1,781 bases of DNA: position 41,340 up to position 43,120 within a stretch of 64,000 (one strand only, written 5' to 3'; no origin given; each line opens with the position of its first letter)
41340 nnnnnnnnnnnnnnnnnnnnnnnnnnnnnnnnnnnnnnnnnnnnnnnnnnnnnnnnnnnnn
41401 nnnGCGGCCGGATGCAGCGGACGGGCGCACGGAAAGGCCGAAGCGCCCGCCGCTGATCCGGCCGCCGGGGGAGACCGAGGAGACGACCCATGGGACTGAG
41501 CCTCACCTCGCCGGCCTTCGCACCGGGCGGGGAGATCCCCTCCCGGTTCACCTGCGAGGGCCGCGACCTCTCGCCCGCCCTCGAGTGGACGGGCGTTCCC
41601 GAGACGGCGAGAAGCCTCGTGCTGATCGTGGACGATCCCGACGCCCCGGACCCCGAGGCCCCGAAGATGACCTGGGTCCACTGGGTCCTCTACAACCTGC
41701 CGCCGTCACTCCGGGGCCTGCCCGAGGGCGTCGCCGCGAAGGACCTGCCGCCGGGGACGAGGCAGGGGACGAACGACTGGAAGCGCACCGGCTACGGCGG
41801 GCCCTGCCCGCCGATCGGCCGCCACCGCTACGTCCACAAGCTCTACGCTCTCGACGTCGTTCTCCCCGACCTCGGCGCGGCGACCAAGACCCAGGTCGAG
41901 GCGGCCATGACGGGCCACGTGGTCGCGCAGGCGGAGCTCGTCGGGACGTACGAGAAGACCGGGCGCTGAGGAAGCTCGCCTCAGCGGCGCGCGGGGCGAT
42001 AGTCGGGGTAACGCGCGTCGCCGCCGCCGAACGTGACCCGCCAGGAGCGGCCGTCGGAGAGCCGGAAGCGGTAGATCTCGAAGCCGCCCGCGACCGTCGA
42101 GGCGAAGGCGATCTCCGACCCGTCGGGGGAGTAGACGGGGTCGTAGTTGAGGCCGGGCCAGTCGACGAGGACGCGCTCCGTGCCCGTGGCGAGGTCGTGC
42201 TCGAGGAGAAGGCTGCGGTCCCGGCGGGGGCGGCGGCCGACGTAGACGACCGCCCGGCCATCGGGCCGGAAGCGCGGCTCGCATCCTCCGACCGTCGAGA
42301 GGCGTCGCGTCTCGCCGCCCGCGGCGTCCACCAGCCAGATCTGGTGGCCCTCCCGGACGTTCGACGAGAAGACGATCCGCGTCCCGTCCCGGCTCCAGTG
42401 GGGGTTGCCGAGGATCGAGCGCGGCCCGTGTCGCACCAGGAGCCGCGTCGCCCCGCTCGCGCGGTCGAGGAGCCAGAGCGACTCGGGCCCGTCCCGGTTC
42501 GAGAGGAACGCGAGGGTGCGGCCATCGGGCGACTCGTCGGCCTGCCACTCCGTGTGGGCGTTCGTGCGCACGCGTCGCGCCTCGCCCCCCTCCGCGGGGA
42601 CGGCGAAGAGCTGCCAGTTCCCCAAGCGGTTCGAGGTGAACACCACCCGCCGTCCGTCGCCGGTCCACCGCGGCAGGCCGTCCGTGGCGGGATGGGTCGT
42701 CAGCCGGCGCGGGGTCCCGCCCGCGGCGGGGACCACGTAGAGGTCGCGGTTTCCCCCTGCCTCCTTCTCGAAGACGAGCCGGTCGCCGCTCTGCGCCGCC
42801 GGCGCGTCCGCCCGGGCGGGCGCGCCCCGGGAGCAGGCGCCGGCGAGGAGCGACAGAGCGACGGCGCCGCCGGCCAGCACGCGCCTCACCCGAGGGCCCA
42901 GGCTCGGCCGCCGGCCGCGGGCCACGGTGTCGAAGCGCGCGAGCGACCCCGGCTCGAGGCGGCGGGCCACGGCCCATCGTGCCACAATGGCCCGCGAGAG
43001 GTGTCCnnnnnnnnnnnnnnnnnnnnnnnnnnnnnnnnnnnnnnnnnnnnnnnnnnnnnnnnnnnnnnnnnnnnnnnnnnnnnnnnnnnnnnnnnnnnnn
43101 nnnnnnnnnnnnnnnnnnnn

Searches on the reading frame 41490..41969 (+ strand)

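Call 56: search_protein_families(library=pfam, proteins=[window:41490-41969:+], max_evalue=0.0001)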
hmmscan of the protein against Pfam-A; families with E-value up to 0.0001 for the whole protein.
window:41490-41969:+ (159 aa): 1 family
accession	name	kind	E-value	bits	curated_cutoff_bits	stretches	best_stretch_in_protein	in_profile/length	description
PF01161.25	PBP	-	1.1e-47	162.1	24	1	15-154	1-135/135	Phosphatidylethanolamine-binding protein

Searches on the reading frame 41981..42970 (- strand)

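Call 56: search_protein_families(library=pfam, proteins=[window:41981-42970:-], max_evalue=0.0001)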
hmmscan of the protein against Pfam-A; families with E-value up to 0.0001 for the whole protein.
window:41981-42970:- (329 aa): 1 family
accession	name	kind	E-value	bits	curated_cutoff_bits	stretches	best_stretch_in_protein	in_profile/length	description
PF07676.18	PD40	-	3.5e-34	116.4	20.9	2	87-122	1-37/38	WD40-like Beta Propeller Repeat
